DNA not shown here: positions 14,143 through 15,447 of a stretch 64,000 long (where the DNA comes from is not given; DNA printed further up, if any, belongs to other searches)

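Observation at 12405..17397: spoVA operon apparently extended by a three-gene radical dehydratase/reductase-type (BCR/HAD family) module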

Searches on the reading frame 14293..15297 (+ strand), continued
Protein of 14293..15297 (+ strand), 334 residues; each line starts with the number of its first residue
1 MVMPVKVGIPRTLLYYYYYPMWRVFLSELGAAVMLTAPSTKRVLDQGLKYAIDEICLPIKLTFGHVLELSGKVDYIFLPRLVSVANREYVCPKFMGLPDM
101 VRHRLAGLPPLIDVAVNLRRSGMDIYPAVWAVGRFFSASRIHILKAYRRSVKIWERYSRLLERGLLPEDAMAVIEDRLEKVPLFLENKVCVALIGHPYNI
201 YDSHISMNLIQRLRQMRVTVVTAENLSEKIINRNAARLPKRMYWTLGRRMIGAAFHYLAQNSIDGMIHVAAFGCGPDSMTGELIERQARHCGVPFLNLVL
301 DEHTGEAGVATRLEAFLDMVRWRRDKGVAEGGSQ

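Call 64: get_annotated_region(hit=H1, flank=6000)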
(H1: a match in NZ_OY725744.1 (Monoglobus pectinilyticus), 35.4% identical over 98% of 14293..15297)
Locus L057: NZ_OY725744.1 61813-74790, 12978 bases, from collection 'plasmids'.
description: Monoglobus pectinilyticus strain Ruminococcaceae species TSDC17.2-1.2 plasmid 20, complete sequence
organism: Monoglobus pectinilyticus (NCBI taxid 1981510)
taxonomy: Bacteria; Bacillota; Clostridia; Monoglobales; Monoglobaceae; Monoglobus; Monoglobus pectinilyticus
host: -; source: -; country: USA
typing (MOB-suite, as given by PLSDB): non-mobilizable
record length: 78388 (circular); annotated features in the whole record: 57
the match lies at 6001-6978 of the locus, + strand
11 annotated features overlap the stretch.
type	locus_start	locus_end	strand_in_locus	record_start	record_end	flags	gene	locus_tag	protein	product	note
CDS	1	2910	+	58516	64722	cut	-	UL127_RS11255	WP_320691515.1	immunoglobulin-like domain-containing protein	-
CDS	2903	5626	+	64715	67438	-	-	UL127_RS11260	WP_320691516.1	S-layer homology domain-containing protein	-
CDS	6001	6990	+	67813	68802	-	-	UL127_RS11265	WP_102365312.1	acyl-CoA dehydratase activase-related protein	-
CDS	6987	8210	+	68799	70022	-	-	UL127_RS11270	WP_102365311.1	2-hydroxyacyl-CoA dehydratase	-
CDS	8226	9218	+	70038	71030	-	-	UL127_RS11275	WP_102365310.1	acyl-CoA dehydratase activase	-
CDS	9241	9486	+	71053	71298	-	-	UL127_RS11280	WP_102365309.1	TIGR03905 family TSCPD domain-containing protein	GO:0008150 - biological_process [Evidence IEA]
CDS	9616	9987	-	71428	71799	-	-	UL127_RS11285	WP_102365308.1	hypothetical protein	-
CDS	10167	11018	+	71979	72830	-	dapF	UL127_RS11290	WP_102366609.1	diaminopimelate epimerase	GO:0009089 - lysine biosynthetic process via diaminopimelate [Evidence IEA]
CDS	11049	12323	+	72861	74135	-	-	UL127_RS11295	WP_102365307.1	LL-diaminopimelate aminotransferase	GO:0009058 - biosynthetic process [Evidence IEA]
CDS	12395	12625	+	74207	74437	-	-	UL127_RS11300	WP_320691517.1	YlmC/YmxH family sporulation protein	GO:0030436 - asexual sporulation [Evidence IEA]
CDS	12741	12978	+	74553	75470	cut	noc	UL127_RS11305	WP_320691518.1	nucleoid occlusion protein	GO:0032466 - negative regulation of cytokinesis [Evidence IEA]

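Call 65: search_protein_families(library=pfam, proteins=[L056:3994-8421:+, L057:6987-8210:+, L012:7807-8412:+, L012:8375-9919:+], max_evalue=0.01)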
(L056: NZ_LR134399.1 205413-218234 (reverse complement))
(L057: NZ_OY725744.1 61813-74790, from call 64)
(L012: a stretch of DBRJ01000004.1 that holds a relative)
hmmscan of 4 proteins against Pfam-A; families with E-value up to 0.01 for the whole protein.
L056:3994-8421:+ (1475 aa): 4 families
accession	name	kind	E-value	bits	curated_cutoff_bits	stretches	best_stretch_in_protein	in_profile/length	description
PF09989.15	DUF2229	-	1.9e-85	286.4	29.4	1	669-886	1-218/218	CoA enzyme activase uncharacterised domain (DUF2229)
PF01869.26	BcrAD_BadFG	-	2.2e-59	201.7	31.5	2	320-574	1-271/271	BadF/BadG/BcrA/BcrD ATPase family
PF01548.23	DEDD_Tnp_IS110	-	7.5e-05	23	29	0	4-73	1-67/155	Transposase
PF00370.27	FGGY_N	-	9.7e-05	22.5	28.8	0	4-48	3-46/245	FGGY family of carbohydrate kinases, N-terminal domain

L057:6987-8210:+ (407 aa): 2 families
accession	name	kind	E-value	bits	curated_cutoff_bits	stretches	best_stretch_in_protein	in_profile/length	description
PF09989.15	DUF2229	-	4.9e-14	52.9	29.4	2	14-69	17-73/218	CoA enzyme activase uncharacterised domain (DUF2229)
PF06050.19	HGD-D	-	1.6e-06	28.4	28.4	1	158-352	150-340/342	2-hydroxyglutaryl-CoA dehydratase, D-component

L012:7807-8412:+ (201 aa): 1 family
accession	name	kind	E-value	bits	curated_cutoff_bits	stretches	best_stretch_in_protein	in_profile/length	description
PF14097.11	SpoVAE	-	1.5e-74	250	27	1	10-187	1-180/180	Stage V sporulation protein AE1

L012:8375-9919:+ (514 aa): 1 family
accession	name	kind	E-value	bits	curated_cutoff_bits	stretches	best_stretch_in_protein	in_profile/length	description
PF03323.18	GerA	-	4.7e-162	540.2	27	1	37-489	7-465/466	Bacillus/Clostridium GerA spore germination protein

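Call 71: get_annotated_region(hit=H2, flank=6000)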
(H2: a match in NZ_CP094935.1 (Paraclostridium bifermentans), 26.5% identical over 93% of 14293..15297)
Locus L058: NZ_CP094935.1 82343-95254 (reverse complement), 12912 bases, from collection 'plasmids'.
description: Paraclostridium bifermentans strain HD0315_2 plasmid pHD0315_2-2, complete sequence
organism: Paraclostridium bifermentans (NCBI taxid 1490)
taxonomy: Bacteria; Bacillota; Clostridia; Peptostreptococcales; Peptostreptococcaceae; Paraclostridium; Paraclostridium bifermentans
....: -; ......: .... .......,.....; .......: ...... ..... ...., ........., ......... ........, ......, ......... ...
typing (MOB-suite, as given by PLSDB): non-mobilizable
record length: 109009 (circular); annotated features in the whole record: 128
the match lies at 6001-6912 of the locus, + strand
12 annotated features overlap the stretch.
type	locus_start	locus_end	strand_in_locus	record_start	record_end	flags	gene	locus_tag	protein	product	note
CDS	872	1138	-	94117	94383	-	-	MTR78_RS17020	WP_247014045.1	hypothetical protein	-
CDS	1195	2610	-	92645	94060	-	nhaC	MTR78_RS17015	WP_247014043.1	Na+/H+ antiporter NhaC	GO:1902600 - proton transmembrane transport [Evidence IEA]; GO:0006814 - sodium ion transport [Evidence IEA]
CDS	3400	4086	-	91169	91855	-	-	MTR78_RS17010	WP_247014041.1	Crp/Fnr family transcriptional regulator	GO:0006355 - regulation of DNA-templated transcription [Evidence IEA]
CDS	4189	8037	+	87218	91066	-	-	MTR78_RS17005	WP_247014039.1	acyl-CoA dehydratase activase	-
CDS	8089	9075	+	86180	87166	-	-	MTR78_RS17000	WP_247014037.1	ABC transporter substrate-binding protein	-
CDS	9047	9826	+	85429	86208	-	-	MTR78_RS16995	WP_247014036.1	ABC transporter permease subunit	GO:0055085 - transmembrane transport [Evidence IEA]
CDS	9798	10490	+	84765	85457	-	-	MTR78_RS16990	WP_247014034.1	ABC transporter ATP-binding protein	-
CDS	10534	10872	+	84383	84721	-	-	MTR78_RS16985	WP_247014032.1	cupin domain-containing protein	-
CDS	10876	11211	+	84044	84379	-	-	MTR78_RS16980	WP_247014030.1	cupin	-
CDS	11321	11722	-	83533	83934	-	-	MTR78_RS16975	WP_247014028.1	hemerythrin domain-containing protein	-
CDS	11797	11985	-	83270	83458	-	-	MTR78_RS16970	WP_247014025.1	ferredoxin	-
CDS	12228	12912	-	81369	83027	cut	hcp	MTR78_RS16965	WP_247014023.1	hydroxylamine reductase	-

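Call 76: list_cluster_members(proteins=[P0122, P0124, P0128, P0127, P0147, P0150, P0179, P0225, P0247, P0259])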
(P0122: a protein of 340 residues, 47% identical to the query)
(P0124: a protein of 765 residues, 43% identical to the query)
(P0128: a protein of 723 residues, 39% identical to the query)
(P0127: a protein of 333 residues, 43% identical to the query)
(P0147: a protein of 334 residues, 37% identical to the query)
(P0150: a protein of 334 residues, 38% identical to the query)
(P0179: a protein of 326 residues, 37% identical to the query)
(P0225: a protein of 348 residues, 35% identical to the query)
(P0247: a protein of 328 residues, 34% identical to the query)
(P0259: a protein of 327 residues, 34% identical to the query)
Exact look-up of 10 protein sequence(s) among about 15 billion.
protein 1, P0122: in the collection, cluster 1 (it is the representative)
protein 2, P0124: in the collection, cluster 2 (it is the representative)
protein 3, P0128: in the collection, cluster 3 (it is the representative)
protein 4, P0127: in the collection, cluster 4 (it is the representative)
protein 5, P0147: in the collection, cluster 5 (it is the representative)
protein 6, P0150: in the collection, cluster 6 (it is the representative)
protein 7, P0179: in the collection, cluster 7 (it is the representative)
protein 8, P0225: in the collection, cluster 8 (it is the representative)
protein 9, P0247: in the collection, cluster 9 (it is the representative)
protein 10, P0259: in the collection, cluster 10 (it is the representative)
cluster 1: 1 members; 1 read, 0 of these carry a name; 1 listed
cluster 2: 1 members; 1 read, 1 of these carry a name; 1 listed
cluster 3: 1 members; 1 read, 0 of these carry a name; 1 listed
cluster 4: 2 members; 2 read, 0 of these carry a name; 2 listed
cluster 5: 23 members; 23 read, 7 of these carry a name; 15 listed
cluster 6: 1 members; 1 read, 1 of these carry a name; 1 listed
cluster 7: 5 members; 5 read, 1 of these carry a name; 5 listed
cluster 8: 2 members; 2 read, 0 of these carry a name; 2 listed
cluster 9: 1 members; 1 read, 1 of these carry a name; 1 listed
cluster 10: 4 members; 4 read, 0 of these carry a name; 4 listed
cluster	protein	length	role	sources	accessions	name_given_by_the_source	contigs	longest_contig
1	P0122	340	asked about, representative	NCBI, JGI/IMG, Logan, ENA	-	-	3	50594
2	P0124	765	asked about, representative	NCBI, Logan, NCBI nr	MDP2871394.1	MAG: acyl-CoA dehydratase activase-related protein [Bacillota bacterium] | acyl-CoA dehydratase activase-related protein [Bacillota bacterium]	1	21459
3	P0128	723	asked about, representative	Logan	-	-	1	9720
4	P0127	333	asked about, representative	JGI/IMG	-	-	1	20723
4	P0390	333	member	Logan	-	-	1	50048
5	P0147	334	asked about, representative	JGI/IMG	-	-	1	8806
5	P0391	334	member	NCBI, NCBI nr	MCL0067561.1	acyl-CoA dehydratase activase-related protein [Peptococcaceae bacterium]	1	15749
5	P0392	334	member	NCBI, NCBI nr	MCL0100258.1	acyl-CoA dehydratase activase-related protein [Peptococcaceae bacterium]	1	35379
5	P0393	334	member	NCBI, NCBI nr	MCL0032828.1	acyl-CoA dehydratase activase-related protein [Peptococcaceae bacterium]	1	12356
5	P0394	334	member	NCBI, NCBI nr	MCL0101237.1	acyl-CoA dehydratase activase-related protein [Peptococcaceae bacterium]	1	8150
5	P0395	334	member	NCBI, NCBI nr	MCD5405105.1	MAG: acyl-CoA dehydratase activase-related protein [Desulfotomaculum sp.] | acyl-CoA dehydratase activase-related protein [Desulfotomaculum sp.]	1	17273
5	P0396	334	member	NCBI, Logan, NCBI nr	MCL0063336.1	acyl-CoA dehydratase activase-related protein [Peptococcaceae bacterium]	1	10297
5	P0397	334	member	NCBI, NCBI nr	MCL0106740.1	acyl-CoA dehydratase activase-related protein [Peptococcaceae bacterium]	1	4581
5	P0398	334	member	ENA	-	-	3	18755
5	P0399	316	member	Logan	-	-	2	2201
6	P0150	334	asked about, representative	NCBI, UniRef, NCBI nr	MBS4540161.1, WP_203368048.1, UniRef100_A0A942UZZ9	hypothetical protein GOQ27_16905 [Clostridium sp. D2Q-11] | DUF2229 domain-containing protein n=1 Tax=Anaeromonas frigoriresistens TaxID=2683708 ... | acyl-CoA dehydratase activase-related protein [Anaeromonas frigoriresistens]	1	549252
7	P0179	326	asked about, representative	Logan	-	-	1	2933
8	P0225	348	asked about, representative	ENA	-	-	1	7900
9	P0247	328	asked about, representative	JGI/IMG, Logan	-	predicted nucleotide-binding protein (sugar kinase/HSP70/actin superfamily)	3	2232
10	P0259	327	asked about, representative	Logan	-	-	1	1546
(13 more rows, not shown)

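Call 88: find_homologous_proteins(query=L057:6001-6990:+, max_evalue=1e-10)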
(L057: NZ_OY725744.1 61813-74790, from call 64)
Query L057:6001-6990:+ (329 aa): 969 proteins with E <= 1e-10 among 4047 candidates; the best 120 are listed.
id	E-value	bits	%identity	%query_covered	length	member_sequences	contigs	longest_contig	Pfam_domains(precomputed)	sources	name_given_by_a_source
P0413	6.5e-223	757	100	100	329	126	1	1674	PF06050.20,PF09989.16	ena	-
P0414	8.4e-193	658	86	100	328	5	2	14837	PF06050.20,PF09989.16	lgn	-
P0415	1.7e-191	654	85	99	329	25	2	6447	PF06050.20,PF09989.16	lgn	-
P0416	1.4e-188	644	83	99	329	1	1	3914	PF06050.20,PF09989.16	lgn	-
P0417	3.4e-186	636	82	99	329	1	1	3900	PF06050.20,PF09989.16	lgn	-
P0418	7.9e-186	635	83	99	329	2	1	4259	PF06050.20,PF09989.16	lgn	-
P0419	1.7e-185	634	83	99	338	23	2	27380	PF06050.20,PF09989.16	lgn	-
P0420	5.1e-185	632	82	100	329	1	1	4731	PF06050.20,PF09989.16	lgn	-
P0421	8.0e-185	632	83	99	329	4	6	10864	PF06050.20,PF09989.16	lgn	-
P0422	1.7e-184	631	82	100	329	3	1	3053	PF06050.20,PF09989.16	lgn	-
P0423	6.4e-184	629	82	99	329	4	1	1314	PF06050.20,PF09989.16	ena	-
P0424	1.7e-183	627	82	99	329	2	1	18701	PF06050.20,PF09989.16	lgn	-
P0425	2.9e-183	627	82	100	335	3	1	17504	PF06050.20,PF09989.16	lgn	-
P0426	2.9e-177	607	80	99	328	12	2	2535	PF06050.20,PF09989.16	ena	-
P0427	3.0e-176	604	80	98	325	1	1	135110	PF06050.20,PF09989.16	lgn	-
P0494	1.0e-97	345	49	99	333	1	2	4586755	PF06050.20,PF09989.16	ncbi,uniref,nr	ncbi:acyl-CoA dehydratase activase-related protein [Clostridium formicaceticum]|uniref:DUF2229 domai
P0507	4.5e-96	340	47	97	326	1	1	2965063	PF06050.20,PF09989.16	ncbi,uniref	ncbi:acyl-CoA dehydratase activase-related protein [Tepidibacillus marianensis]|uniref:acyl-CoA dehy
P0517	1.4e-95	338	47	96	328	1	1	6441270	PF06050.20,PF09989.16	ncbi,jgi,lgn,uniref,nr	ncbi:acyl-CoA dehydratase activase-related protein [Candidatus Formimonas warabiya]|uniref:DUF2229 d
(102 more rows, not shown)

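Call 89: find_encoding_contigs(protein=P0494, flank=7000, max_places=1)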
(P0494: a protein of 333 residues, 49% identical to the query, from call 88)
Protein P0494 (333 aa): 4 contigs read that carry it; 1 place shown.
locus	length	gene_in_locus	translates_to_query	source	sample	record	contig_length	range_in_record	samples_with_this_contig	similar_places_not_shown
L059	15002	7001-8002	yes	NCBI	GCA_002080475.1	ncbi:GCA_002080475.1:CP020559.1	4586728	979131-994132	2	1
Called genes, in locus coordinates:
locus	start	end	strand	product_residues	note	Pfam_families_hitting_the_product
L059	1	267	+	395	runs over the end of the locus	PF02504:FA_synthesis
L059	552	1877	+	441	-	PF09338:Gly_reductase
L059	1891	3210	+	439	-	-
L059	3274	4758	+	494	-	PF02028:BCCT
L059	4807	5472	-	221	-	PF00440:TetR_N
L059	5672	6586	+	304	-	-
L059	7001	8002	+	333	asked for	PF09989:DUF2229, PF06050:HGD-D (faint)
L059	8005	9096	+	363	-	PF06050:HGD-D, PF09989:DUF2229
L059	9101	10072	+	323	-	PF01869:BcrAD_BadFG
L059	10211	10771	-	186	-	PF01814:Hemerythrin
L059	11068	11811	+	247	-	PF07136:DUF1385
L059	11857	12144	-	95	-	PF07870:DUF1657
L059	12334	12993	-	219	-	-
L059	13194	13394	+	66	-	-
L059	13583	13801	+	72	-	PF00269:SASP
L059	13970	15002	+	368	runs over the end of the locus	PF01098:FTSW_RODA_SPOVE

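Call 90: find_encoding_contigs(protein=P0507, flank=7000, max_places=1)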
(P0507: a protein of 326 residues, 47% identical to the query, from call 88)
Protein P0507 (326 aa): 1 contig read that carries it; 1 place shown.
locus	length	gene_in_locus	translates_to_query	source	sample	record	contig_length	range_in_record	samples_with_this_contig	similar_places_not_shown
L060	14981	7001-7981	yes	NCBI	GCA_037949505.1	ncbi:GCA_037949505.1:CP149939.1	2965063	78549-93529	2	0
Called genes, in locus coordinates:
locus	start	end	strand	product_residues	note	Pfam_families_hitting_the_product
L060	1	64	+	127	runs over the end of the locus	PF00171:Aldedh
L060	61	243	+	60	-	PF00171:Aldedh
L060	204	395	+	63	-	PF00171:Aldedh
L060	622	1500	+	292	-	PF02682:CT_C_D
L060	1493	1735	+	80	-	PF02626:CT_A_B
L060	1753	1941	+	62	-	PF02626:CT_A_B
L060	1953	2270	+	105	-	PF02626:CT_A_B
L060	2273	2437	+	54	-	PF02626:CT_A_B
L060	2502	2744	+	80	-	PF00364:Biotin_lipoyl, PF25997:BSH_YhbJ (weak)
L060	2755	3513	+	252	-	PF03746:LamB_YcsF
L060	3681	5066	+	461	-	PF00202:Aminotran_3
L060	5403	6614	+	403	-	PF00324:AA_permease, PF13520:AA_permease_2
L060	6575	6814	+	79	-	-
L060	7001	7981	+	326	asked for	PF09989:DUF2229, PF06050:HGD-D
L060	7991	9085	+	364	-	PF09989:DUF2229 (weak), PF06050:HGD-D (weak)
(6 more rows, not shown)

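Call 91: find_encoding_contigs(protein=P0517, flank=7000, max_places=1)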
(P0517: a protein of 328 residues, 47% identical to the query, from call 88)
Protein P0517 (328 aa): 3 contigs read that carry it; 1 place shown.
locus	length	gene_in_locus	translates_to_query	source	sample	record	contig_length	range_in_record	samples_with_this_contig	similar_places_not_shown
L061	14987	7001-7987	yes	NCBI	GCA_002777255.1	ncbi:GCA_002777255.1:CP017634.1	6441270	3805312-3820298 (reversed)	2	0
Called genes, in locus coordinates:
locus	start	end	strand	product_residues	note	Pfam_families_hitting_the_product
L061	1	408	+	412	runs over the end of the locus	PF02274:ADI, PF19420:DDAH_eukar (faint)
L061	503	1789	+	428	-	PF01546:Peptidase_M20, PF07687:M20_dimer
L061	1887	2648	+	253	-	PF19420:DDAH_eukar, PF02274:ADI (weak)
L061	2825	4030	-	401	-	PF00202:Aminotran_3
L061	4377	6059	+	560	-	PF02776:TPP_enzyme_N, PF00205:TPP_enzyme_M, PF02775:TPP_enzyme_C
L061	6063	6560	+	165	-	PF01842:ACT, PF13291:ACT_4, PF22629:ACT_AHAS_ss, PF13710:ACT_5, PF10369:ALS_ss_C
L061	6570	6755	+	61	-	-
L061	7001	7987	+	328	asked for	PF09989:DUF2229, PF06050:HGD-D (weak)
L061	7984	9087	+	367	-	PF09989:DUF2229 (faint), PF06050:HGD-D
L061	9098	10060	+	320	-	PF01869:BcrAD_BadFG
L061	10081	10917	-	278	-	PF00571:CBS, PF00990:GGDEF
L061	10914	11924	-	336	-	PF08668:HDOD (weak), PF13487:HD_5, PF01966:HD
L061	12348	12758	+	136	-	PF06541:ABC_trans_CmpB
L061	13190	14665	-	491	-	PF05598:DUF772, PF13612:DDE_Tnp_1_3 (weak), PF01609:DDE_Tnp_1, PF13751:DDE_Tnp_1_6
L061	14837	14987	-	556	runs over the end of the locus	PF00485:PRK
